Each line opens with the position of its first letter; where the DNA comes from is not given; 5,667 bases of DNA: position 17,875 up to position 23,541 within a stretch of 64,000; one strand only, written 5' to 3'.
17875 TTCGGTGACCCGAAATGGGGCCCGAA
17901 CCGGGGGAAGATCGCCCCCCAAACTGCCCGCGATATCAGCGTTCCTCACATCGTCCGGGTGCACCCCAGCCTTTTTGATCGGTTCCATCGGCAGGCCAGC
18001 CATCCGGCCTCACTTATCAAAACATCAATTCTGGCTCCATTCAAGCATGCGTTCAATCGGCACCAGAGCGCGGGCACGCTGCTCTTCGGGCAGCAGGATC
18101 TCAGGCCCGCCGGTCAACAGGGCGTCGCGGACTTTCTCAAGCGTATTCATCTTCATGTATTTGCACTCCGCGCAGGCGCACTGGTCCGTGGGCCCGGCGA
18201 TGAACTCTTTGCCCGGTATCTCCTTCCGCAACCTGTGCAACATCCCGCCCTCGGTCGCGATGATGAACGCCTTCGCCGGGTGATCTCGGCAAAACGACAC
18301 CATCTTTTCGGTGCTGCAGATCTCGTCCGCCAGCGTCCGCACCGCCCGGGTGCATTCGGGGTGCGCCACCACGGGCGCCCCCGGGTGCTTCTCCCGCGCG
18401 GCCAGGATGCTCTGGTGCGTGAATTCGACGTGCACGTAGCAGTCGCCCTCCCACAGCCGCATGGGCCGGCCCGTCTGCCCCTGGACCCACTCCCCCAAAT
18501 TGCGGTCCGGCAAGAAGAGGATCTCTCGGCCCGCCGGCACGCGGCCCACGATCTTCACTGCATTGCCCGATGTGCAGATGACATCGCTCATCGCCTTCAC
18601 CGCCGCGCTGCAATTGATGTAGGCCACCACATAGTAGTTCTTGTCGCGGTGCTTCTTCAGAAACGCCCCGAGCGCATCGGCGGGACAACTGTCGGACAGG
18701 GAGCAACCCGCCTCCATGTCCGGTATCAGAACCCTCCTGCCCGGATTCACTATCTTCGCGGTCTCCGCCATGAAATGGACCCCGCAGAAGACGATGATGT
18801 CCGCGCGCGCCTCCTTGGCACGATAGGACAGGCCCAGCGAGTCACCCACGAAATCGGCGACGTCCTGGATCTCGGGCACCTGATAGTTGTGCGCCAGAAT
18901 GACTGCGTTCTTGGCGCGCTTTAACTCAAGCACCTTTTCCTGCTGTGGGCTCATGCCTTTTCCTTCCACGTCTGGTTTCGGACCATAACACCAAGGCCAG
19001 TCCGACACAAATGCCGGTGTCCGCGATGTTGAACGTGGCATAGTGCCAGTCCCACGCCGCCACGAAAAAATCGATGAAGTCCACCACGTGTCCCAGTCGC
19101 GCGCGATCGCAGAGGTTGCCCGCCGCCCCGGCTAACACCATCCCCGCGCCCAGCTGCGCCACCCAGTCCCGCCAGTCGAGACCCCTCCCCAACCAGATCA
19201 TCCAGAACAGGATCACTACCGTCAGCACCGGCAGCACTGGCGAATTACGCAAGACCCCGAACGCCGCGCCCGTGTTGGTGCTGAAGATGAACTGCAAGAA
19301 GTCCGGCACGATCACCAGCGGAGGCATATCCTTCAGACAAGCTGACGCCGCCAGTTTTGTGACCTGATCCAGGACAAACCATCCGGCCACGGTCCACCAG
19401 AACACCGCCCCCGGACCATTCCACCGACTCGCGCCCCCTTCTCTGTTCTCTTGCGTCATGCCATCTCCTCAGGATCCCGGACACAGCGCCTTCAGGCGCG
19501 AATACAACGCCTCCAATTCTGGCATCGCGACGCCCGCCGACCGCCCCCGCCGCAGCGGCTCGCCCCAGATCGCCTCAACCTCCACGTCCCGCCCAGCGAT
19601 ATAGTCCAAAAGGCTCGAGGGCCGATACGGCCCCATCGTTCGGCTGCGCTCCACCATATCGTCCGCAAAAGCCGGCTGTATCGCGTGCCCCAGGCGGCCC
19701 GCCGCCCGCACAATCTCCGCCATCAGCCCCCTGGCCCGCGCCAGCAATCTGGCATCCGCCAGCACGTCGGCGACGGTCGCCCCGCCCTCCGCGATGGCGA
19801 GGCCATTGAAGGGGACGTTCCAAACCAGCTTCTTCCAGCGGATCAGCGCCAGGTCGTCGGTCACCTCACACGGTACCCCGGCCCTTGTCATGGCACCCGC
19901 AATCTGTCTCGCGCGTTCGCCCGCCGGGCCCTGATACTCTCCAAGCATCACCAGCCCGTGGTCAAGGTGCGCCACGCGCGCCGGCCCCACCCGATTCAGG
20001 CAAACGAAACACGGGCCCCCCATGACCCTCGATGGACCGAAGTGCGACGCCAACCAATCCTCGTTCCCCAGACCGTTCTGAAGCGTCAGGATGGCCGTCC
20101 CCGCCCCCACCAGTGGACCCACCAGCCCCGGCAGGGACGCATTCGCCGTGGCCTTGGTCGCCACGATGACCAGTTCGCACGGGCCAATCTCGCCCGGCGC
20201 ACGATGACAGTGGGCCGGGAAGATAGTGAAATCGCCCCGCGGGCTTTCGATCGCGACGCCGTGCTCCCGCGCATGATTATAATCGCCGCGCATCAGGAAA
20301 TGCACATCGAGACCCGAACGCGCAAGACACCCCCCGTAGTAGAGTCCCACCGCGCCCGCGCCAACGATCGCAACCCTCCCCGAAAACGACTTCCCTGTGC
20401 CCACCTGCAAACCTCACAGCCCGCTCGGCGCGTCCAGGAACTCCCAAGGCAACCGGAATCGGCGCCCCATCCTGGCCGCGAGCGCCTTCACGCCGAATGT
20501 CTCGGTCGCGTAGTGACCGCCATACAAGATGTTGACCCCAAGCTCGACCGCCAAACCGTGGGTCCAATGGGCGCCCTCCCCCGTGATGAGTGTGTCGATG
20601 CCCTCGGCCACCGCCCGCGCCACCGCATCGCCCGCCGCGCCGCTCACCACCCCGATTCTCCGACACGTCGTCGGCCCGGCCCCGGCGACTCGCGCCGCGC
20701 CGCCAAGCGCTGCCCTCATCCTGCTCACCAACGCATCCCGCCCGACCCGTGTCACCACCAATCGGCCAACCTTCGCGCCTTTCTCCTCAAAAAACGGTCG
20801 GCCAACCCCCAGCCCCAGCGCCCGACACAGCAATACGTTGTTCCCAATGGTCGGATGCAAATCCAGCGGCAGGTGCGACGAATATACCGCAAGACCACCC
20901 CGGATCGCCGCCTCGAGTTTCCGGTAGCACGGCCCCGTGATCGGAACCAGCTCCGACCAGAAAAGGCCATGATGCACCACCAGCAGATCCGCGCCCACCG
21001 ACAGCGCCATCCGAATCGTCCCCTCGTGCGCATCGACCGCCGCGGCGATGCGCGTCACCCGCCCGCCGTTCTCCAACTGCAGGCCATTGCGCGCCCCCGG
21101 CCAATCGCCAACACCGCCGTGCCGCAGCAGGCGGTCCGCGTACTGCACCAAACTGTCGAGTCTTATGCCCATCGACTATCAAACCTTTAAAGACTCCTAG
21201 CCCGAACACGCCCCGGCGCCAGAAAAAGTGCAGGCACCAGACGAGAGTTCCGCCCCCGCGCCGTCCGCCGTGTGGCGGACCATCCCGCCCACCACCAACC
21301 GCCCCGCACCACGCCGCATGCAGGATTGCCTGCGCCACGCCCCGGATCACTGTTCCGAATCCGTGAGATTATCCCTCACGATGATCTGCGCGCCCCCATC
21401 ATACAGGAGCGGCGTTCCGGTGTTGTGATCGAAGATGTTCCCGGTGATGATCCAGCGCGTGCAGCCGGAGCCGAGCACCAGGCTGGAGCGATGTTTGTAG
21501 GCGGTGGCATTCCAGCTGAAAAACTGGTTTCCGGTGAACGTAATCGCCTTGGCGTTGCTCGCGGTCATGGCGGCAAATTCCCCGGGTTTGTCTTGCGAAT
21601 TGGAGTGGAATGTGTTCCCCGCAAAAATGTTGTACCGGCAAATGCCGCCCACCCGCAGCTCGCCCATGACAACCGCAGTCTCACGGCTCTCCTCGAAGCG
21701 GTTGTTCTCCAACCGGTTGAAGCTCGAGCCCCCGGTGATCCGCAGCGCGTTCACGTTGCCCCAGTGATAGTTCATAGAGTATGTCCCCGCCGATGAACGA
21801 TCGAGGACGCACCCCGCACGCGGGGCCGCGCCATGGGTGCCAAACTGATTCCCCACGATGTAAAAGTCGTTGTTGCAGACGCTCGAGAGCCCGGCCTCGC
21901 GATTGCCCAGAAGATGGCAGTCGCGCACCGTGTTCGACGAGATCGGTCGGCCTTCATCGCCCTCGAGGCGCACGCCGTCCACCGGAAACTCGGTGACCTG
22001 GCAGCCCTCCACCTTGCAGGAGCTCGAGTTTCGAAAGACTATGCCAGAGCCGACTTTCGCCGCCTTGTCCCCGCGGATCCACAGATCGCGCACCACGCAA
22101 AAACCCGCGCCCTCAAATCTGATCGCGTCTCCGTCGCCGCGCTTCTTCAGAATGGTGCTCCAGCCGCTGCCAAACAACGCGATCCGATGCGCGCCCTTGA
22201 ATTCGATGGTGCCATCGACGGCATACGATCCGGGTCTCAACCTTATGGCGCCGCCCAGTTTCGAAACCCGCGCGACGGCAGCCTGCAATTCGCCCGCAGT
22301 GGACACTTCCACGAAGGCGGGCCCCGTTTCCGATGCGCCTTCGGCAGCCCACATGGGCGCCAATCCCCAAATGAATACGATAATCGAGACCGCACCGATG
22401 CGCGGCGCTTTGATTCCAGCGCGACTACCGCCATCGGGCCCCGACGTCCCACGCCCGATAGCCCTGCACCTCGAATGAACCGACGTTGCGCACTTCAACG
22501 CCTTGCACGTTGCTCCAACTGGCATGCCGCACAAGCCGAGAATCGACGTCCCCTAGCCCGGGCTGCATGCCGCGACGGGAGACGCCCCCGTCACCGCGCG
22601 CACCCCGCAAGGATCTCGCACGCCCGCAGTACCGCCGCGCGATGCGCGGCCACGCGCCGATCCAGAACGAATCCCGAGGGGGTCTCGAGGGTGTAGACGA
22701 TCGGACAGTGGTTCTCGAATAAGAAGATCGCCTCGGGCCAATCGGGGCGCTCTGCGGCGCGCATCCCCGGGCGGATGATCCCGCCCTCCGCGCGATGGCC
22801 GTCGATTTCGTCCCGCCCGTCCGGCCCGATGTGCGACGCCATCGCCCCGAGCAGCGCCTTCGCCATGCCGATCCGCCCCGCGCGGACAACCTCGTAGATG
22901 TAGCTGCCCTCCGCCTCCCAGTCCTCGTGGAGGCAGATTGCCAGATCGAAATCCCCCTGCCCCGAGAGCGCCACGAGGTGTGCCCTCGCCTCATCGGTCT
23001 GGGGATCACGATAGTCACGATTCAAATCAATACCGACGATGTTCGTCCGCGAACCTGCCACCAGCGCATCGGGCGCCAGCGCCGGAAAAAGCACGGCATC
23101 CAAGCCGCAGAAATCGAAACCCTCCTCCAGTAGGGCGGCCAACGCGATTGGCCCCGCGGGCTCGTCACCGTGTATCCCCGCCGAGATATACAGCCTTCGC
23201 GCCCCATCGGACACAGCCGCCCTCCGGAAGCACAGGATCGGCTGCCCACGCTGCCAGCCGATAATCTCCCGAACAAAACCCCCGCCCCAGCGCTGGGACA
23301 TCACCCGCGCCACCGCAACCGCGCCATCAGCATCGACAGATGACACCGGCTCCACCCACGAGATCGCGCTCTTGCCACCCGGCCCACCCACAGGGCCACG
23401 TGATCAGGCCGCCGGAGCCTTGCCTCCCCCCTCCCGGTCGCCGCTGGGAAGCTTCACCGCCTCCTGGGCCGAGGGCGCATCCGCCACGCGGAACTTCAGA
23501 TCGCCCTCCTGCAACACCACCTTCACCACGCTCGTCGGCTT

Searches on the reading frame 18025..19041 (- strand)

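Call 46: search_protein_families(library=pfam, proteins=[window:18025-19041:-], max_evalue=0.001)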
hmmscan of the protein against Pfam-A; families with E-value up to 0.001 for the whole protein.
window:18025-19041:- (338 aa): 1 family
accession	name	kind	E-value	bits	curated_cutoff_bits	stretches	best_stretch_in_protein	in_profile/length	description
PF02445.21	NadA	-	2.6e-114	381.7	27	1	36-334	2-295/295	Quinolinate synthetase A protein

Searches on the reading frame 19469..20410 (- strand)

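Call 46: search_protein_families(library=pfam, proteins=[window:19469-20410:-], max_evalue=0.001)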
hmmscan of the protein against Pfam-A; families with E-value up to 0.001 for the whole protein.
window:19469-20410:- (313 aa): 2 families
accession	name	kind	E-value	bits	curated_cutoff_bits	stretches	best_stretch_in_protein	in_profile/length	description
PF02558.23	ApbA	-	4.2e-36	124.3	22.2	1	13-160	1-149/150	Ketopantoate reductase PanE/ApbA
PF08546.17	ApbA_C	-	9.1e-24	84.6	22.7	1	187-308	2-123/125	Ketopantoate reductase PanE/ApbA C terminal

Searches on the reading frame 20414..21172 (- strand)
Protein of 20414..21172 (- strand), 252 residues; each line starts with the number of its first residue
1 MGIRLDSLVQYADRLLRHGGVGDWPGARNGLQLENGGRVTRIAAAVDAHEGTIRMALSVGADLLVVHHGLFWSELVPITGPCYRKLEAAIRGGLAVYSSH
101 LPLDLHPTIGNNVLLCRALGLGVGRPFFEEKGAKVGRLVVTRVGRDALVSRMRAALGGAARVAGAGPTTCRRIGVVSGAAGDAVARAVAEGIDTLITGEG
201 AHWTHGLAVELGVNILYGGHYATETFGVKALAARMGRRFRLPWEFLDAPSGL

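Call 46: search_protein_families(library=pfam, proteins=[window:20414-21172:-], max_evalue=0.001)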
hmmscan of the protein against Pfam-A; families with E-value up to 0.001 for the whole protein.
window:20414-21172:- (252 aa): 1 family
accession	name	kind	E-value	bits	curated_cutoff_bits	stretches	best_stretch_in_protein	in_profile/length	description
PF01784.24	DUF34_NIF3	-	2.2e-48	165.6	23.4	1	6-245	4-249/256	Duf34/NIF3 (NGG1p interacting factor 3)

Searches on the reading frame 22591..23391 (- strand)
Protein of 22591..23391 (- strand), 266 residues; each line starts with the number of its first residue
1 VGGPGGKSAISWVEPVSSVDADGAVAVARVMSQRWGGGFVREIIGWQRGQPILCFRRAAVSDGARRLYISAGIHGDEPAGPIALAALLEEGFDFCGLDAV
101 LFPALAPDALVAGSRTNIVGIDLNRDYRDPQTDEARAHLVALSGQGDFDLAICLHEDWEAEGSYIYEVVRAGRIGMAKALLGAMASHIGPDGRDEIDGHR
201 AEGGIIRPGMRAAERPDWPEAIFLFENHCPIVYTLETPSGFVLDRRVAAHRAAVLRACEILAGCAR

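Call 46: search_protein_families(library=pfam, proteins=[window:22591-23391:-], max_evalue=0.001)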
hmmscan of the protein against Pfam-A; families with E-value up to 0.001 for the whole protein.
window:22591-23391:- (266 aa): 1 family
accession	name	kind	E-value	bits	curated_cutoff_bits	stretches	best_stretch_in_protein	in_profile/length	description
PF24827.1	AstE_AspA_cat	-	4e-08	33.5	25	1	65-133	3-70/192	Succinylglutamate desuccinylase/Aspartoacylase catalytic domain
